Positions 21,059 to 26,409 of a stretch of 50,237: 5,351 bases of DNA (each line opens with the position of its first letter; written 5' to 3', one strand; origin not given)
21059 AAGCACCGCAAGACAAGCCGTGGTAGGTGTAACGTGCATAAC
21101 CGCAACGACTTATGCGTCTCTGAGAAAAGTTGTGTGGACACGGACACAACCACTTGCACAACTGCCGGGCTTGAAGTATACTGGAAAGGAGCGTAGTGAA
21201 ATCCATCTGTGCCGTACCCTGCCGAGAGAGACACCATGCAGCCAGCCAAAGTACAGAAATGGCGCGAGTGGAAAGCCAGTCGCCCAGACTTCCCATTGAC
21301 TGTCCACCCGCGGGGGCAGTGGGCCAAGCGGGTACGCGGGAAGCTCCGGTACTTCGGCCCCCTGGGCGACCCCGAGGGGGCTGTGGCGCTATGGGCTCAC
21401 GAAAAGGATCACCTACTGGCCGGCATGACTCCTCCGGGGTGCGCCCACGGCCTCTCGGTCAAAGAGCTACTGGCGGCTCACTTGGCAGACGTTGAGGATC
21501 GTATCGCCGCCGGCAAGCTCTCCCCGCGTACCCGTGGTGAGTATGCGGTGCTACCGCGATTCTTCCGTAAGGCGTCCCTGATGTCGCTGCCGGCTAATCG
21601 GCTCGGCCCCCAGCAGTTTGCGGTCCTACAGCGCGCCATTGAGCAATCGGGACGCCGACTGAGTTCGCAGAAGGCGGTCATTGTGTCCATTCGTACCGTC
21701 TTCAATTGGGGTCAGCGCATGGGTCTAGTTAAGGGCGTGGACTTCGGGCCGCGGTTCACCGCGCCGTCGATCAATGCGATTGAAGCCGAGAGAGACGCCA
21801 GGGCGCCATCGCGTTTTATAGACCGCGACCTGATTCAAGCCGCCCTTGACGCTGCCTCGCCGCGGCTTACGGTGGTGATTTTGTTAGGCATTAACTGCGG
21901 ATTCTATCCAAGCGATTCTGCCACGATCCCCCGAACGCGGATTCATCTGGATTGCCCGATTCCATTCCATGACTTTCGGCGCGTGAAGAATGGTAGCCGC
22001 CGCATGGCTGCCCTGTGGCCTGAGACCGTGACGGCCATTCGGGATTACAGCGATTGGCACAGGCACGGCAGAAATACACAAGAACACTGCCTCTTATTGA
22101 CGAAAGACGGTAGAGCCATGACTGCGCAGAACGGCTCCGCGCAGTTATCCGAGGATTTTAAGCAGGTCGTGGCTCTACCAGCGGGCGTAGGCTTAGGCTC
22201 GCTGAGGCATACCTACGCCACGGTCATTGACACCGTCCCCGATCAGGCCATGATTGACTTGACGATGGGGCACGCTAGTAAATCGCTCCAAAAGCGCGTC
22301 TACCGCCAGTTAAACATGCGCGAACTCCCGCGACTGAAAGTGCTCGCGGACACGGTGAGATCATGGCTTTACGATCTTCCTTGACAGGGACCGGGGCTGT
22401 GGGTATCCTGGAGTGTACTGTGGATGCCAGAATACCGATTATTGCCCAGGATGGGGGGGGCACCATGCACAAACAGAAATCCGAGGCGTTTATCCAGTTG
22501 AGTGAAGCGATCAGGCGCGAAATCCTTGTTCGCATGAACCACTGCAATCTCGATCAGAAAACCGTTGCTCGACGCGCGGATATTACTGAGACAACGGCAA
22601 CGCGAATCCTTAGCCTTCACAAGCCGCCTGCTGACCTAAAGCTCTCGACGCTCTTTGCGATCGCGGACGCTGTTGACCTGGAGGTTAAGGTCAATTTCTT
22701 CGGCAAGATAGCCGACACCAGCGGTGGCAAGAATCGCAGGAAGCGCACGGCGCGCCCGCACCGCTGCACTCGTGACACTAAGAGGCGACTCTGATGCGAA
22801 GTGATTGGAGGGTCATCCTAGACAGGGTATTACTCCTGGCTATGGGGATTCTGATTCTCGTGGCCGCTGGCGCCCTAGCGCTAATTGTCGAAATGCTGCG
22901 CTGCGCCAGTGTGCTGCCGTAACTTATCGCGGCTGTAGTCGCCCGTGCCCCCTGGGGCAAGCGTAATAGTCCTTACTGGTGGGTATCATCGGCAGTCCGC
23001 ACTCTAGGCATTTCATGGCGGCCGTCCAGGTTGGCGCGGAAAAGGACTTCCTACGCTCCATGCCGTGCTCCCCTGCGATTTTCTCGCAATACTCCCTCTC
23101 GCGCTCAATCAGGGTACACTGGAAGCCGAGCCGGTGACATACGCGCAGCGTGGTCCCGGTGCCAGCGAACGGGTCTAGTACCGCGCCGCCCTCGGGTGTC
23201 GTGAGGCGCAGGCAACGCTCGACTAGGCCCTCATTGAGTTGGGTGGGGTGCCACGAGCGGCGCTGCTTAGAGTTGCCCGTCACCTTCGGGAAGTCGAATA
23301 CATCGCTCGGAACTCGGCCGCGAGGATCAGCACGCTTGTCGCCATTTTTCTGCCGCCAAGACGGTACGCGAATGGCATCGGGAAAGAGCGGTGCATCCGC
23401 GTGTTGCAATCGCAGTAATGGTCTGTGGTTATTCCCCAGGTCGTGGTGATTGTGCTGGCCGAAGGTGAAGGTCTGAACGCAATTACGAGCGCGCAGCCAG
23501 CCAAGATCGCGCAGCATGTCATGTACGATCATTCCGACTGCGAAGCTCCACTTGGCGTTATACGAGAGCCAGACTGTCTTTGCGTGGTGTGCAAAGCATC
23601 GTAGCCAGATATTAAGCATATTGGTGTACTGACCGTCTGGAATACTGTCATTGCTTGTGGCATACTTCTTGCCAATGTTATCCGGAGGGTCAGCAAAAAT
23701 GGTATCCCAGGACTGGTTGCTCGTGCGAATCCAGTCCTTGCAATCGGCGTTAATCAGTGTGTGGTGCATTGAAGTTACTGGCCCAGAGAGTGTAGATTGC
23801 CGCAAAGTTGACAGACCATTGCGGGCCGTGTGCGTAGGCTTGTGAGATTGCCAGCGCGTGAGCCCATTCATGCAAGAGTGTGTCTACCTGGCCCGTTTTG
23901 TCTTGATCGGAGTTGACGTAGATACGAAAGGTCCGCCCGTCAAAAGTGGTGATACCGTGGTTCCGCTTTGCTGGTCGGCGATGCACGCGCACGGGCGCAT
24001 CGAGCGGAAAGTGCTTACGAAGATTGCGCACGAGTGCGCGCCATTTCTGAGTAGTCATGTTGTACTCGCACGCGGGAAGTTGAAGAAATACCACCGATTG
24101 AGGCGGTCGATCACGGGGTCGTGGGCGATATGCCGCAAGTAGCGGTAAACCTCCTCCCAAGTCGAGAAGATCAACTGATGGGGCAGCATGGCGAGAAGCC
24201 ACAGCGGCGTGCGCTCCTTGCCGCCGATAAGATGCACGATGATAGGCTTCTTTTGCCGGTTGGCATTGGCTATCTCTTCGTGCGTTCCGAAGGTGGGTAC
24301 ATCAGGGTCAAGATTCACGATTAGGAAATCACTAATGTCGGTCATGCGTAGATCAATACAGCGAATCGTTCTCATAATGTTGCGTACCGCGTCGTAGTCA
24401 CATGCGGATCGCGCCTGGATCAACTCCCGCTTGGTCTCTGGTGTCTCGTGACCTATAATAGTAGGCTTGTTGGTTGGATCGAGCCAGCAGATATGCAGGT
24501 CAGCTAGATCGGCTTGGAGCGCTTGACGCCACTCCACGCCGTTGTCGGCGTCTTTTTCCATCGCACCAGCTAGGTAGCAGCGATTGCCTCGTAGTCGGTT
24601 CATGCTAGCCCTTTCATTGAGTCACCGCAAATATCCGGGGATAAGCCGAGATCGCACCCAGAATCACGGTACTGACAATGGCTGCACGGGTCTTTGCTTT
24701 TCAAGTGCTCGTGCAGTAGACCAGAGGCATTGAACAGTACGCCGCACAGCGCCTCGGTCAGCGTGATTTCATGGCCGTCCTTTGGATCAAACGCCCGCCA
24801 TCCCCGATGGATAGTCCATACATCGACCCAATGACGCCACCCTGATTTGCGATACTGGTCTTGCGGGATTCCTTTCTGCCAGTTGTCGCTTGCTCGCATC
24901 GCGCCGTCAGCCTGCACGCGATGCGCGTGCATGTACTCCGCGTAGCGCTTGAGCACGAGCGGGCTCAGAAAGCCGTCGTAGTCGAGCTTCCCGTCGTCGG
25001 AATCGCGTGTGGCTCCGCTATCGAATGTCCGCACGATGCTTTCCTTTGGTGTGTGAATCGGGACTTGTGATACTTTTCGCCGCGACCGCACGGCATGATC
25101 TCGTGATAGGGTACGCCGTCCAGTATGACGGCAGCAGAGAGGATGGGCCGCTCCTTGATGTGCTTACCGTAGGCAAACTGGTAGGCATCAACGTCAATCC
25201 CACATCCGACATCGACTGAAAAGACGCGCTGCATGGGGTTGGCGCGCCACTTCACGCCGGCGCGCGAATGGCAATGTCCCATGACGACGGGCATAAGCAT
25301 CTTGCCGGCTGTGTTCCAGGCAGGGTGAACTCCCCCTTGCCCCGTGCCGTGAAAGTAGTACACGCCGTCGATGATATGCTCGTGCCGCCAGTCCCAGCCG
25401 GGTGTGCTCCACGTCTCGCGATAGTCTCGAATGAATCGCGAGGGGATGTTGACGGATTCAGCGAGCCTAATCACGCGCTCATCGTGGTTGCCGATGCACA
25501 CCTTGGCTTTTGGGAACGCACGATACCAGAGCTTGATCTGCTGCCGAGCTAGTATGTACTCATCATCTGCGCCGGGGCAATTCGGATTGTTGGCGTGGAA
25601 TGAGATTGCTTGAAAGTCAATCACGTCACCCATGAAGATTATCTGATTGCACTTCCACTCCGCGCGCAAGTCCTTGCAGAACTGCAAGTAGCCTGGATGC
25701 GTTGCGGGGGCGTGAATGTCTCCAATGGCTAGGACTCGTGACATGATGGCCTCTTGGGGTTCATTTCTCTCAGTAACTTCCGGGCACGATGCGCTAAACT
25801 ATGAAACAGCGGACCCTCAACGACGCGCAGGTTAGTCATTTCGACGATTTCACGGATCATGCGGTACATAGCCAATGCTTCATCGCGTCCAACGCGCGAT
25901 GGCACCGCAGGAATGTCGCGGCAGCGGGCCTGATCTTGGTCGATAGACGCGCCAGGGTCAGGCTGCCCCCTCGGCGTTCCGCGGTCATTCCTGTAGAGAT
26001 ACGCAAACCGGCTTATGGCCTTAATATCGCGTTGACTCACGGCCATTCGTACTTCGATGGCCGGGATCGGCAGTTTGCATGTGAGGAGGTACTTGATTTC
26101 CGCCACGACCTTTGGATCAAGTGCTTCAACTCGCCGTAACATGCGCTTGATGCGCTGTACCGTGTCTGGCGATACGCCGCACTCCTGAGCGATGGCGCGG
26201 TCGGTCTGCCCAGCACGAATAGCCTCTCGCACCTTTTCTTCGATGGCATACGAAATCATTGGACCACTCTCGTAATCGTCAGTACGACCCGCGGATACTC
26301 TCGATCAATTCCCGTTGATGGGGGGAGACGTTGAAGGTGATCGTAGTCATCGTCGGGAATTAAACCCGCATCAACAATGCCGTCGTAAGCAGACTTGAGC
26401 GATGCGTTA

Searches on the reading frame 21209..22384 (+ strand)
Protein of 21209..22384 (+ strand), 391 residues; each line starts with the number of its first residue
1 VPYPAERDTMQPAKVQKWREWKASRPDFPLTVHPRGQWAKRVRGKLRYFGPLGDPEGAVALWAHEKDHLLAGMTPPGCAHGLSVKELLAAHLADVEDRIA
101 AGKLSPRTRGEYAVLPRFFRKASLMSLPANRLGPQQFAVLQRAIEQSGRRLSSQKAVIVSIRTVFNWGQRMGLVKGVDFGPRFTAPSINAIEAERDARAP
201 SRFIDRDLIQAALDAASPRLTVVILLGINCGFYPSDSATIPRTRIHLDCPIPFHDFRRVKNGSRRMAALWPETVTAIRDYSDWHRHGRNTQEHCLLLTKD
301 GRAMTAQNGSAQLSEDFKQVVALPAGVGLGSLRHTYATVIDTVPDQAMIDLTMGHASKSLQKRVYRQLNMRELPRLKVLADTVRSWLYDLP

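Call 55: search_protein_families(library=pfam, proteins=[window:21209-22384:+], max_evalue=0.01)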
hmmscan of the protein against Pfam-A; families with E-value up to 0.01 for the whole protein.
window:21209-22384:+ (391 aa): 0 families

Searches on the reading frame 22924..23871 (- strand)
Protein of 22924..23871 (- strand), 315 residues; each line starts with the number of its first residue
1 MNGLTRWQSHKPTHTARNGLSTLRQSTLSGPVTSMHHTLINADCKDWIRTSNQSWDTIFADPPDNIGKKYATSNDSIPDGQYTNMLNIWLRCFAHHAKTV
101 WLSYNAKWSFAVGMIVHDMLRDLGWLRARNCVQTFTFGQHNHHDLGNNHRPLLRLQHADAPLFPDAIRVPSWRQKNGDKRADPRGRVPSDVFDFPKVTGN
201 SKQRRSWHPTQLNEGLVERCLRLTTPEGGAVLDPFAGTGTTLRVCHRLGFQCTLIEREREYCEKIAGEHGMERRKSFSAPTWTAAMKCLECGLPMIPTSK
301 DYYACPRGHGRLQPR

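Call 14: search_protein_families(library=pfam, proteins=[window:22924-23871:-], max_evalue=0.01)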
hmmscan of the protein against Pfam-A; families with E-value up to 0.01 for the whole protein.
window:22924-23871:- (315 aa): 1 family
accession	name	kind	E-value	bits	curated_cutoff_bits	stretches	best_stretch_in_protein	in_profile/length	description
PF01555.25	N6_N4_Mtase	-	4.2e-26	92.7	26.7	1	56-265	2-219/221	DNA methylase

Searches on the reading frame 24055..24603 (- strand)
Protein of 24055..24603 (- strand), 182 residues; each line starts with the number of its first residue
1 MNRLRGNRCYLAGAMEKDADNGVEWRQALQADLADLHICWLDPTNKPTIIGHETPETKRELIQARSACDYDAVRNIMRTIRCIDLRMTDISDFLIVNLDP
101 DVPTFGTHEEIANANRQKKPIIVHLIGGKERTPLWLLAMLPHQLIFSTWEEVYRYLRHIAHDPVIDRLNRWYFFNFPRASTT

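Call 54: search_protein_families(library=pfam, proteins=[window:24055-24603:-], max_evalue=0.01)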
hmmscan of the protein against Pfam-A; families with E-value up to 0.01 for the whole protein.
window:24055-24603:- (182 aa): 2 families
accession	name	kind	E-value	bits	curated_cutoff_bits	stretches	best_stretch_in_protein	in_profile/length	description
PF15891.11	Nuc_deoxyri_tr2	-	0.002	18.9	30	0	9-47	4-40/105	Nucleoside 2-deoxyribosyltransferase like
PF05014.21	Nuc_deoxyrib_tr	-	0.0035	17.9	28.8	1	10-123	2-95/117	Nucleoside 2-deoxyribosyltransferase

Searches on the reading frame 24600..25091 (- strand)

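Call 54: search_protein_families(library=pfam, proteins=[window:24600-25091:-], max_evalue=0.01)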
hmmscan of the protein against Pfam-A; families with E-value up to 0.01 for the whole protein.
window:24600-25091:- (163 aa): 1 family
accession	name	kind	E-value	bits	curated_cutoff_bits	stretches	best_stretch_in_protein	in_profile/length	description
PF18909.5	dGTP_diPhyd_N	-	0.00041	20.7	27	1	27-122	3-87/99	dATP/dGTP diphosphohydrolase, N-terminal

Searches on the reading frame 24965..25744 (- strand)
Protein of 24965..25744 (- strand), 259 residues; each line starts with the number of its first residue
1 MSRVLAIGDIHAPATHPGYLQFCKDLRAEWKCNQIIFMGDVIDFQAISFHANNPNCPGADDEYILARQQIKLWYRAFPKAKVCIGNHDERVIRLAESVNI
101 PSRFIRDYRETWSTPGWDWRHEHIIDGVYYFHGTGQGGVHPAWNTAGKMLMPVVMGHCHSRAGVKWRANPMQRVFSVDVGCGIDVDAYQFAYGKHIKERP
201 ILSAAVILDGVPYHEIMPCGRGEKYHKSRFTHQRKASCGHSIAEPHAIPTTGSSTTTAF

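Call 14: search_protein_families(library=pfam, proteins=[window:24965-25744:-], max_evalue=0.01)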
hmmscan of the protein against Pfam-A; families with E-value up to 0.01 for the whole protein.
window:24965-25744:- (259 aa): 1 family
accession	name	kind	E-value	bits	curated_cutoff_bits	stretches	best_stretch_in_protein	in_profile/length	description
PF00149.33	Metallophos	-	4.6e-08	34.2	21.5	1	3-134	2-116/191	Calcineurin-like phosphoesterase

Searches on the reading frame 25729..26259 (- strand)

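Call 54: search_protein_families(library=pfam, proteins=[window:25729-26259:-], max_evalue=0.01)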
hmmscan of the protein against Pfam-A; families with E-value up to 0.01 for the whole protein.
window:25729-26259:- (176 aa): 5 families
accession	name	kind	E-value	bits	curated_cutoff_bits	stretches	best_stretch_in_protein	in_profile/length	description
PF13384.12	HTH_23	-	2.8e-05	24.2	24.6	1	15-41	15-41/50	Homeodomain-like domain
PF13518.12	HTH_28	-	0.00021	21.7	25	1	10-50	6-47/52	Helix-turn-helix domain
PF13542.12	HTH_Tnp_ISL3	-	0.0016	18.3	27.4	1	5-37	15-46/51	Helix-turn-helix domain of transposase family ISL3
PF15978.11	TnsD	-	0.003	17.1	32.4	1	6-93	187-277/355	Tn7-like transposition protein D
PF13936.12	HTH_38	-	0.0044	17.2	27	1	14-36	17-39/44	Helix-turn-helix domain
